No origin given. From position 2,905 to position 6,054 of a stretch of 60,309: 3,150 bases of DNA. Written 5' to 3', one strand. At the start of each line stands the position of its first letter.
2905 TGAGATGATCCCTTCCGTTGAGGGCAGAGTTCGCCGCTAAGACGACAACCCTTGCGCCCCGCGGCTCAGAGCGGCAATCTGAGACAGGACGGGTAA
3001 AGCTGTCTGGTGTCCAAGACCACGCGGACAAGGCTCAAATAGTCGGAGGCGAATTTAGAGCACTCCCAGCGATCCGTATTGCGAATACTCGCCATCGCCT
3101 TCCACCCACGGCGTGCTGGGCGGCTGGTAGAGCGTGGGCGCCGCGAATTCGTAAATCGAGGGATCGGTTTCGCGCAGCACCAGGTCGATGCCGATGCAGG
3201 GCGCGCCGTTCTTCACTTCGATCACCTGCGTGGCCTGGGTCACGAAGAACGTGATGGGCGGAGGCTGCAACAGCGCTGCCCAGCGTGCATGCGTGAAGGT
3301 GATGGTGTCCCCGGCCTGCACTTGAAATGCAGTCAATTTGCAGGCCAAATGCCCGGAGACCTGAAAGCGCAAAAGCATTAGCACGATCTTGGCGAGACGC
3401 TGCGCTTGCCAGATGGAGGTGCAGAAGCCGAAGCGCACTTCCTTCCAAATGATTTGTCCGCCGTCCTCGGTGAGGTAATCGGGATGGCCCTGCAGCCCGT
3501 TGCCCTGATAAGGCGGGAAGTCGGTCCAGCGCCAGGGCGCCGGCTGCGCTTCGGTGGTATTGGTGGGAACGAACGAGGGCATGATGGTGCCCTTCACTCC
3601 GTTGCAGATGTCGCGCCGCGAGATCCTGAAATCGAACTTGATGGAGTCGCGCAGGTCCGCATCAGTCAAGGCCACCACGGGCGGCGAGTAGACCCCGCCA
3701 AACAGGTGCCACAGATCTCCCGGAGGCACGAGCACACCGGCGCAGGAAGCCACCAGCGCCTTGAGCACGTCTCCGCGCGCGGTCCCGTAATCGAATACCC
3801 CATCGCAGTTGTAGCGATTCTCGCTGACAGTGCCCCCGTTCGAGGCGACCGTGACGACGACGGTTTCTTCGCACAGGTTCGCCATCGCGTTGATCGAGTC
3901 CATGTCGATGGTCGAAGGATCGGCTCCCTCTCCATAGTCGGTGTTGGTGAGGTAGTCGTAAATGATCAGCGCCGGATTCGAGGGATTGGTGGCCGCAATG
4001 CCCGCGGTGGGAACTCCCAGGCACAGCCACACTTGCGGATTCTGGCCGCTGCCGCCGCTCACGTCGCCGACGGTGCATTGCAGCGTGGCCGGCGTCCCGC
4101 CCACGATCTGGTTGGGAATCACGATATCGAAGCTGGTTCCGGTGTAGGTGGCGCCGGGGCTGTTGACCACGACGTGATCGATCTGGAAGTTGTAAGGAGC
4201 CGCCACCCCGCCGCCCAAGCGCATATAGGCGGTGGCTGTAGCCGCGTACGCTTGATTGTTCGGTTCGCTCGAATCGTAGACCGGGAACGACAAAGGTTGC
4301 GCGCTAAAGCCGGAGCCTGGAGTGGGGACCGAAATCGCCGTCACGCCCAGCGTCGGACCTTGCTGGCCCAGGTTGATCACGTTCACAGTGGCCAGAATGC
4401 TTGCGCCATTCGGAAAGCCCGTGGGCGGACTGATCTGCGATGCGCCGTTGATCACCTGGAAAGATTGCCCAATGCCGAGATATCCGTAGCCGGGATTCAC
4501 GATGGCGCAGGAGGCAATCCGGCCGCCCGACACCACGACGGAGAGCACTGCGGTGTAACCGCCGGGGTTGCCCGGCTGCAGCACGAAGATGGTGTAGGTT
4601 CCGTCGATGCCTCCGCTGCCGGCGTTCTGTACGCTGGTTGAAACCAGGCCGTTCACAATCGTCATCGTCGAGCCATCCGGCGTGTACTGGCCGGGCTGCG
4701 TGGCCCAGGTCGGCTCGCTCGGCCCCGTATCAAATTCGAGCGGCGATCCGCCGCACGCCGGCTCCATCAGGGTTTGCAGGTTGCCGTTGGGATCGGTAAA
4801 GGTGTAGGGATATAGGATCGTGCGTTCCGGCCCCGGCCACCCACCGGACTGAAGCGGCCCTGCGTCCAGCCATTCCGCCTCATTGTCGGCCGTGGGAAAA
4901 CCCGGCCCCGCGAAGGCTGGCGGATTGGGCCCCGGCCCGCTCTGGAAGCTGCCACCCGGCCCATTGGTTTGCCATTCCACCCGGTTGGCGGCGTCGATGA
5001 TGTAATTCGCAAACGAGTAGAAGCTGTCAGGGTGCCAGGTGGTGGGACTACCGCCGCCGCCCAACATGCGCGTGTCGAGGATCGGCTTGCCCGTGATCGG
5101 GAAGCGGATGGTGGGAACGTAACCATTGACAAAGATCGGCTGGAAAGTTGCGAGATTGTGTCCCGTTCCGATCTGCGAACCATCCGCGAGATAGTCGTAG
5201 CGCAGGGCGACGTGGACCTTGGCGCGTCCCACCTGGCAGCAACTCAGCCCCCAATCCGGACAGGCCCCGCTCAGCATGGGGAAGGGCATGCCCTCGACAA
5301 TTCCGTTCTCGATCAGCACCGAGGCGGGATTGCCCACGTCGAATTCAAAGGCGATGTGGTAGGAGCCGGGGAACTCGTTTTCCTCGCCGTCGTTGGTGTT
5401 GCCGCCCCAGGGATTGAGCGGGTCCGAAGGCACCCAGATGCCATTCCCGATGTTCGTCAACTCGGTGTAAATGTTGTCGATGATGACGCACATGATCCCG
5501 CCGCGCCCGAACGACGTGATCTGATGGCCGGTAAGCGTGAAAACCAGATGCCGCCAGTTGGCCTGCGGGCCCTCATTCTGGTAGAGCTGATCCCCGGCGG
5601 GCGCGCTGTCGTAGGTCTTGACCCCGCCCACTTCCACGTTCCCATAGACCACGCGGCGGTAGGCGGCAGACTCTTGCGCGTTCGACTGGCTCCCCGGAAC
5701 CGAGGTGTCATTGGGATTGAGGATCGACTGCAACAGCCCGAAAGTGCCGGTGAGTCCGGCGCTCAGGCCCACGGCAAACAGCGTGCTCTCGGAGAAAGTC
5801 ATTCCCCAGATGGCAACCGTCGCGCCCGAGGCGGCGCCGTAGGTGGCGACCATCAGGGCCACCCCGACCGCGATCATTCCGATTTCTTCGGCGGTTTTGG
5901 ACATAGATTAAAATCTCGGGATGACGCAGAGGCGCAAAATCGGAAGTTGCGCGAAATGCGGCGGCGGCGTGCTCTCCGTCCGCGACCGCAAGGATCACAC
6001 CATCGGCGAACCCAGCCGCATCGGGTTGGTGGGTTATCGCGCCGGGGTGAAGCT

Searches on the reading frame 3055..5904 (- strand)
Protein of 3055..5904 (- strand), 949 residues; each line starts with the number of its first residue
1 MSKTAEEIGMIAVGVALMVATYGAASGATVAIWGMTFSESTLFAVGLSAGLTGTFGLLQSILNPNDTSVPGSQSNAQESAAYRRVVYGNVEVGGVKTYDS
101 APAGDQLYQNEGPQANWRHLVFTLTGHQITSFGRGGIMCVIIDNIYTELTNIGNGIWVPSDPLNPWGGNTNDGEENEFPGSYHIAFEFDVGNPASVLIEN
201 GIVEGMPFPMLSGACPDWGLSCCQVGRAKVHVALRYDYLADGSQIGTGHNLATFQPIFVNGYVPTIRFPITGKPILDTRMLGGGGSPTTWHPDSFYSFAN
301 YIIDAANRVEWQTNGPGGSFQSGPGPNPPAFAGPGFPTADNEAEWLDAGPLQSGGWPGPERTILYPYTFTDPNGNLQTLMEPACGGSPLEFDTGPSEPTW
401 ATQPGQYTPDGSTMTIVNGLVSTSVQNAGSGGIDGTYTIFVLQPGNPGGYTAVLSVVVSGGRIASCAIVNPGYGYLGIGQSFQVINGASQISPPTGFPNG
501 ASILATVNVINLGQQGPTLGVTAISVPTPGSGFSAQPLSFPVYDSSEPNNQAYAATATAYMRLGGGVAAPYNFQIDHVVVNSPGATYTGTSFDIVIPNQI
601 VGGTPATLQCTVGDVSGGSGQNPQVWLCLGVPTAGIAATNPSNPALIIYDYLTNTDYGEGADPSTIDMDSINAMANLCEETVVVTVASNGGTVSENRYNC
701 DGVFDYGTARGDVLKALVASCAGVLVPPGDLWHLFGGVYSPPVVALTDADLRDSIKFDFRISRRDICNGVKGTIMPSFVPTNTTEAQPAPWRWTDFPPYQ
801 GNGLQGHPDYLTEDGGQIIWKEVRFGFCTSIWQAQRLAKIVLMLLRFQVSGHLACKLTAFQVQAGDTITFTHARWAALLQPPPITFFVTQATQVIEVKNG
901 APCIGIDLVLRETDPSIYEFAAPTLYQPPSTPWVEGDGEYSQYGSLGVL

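Call 10: search_protein_families(library=pfam, proteins=[window:3058-5904:-], max_evalue=0.01)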
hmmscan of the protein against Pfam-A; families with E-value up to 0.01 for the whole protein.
window:3058-5904:- (949 aa): 0 families

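Call 12: search_protein_families(library=phrogs, proteins=[window:3058-5904:-], max_evalue=0.01)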
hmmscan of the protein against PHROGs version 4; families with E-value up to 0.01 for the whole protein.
window:3058-5904:- (949 aa): 7 families
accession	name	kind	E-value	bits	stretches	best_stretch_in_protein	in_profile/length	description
phrog_5616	-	tail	3.3e-36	125.9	2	642-933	241-512/873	tail fiber protein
phrog_31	-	tail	2.2e-21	76.4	1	642-876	532-746/1565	central tail fiber J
phrog_37728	-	unknown function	4e-06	25.2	1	641-875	197-418/1894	-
phrog_1101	-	tail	5.7e-06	25.4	1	643-679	227-263/1405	tail protein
phrog_1727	-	tail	0.00011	21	1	642-722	276-353/1174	tail protein and host specificity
phrog_25032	-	unknown function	0.001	17.4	1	637-680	209-252/1978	-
phrog_6284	-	tail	0.004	16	1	638-676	157-195/1280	tail protein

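Call 17: find_encoding_contigs(protein=window:3055-5904:-, flank=10000, max_places=6)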
Protein window:3055-5904:- (949 aa): 4 contigs read that carry it; 3 places shown.
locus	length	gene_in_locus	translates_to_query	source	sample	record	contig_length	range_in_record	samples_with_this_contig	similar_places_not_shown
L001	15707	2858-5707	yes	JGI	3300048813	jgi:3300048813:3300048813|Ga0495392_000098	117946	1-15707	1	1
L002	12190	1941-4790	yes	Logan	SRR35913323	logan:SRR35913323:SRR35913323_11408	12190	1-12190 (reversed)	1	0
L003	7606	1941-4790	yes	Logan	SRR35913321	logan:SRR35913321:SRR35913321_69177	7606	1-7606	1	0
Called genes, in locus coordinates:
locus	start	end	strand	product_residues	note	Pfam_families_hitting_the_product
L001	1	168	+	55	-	?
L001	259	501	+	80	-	-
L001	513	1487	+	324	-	-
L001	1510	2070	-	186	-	-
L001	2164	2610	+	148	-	PF22262:DUF6950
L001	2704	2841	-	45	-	-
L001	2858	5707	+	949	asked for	-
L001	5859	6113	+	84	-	-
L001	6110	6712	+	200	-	PF01832:Glucosaminidase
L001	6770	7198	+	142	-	-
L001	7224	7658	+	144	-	-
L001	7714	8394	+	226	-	-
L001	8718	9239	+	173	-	-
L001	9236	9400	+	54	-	-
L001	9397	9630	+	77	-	-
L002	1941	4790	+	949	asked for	-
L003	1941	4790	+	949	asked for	-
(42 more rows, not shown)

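Call 23: find_related_loci(query=window:3055-5904:-, collection=viral_contigs, flank=10000)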
Query window:3055-5904:- (949 aa) in viral_contigs; peptide patterns used: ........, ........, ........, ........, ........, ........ (x = any residue, [..] = any of these).
5 stretches matched a pattern; 2 encode a relative of the query (tblastn E <= 1e-3); 2 distinct loci.
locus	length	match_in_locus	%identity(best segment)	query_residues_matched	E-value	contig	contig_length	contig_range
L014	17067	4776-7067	70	1-949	8e-116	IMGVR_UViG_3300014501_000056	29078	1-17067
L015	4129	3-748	73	693-949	1e-101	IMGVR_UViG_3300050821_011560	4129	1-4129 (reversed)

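Call 68: search_protein_families(library=ncbifam, max_evalue=0.01, proteins=[window:3058-5904:-])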
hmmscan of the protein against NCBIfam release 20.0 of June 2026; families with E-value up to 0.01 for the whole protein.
window:3058-5904:- (949 aa): 0 families
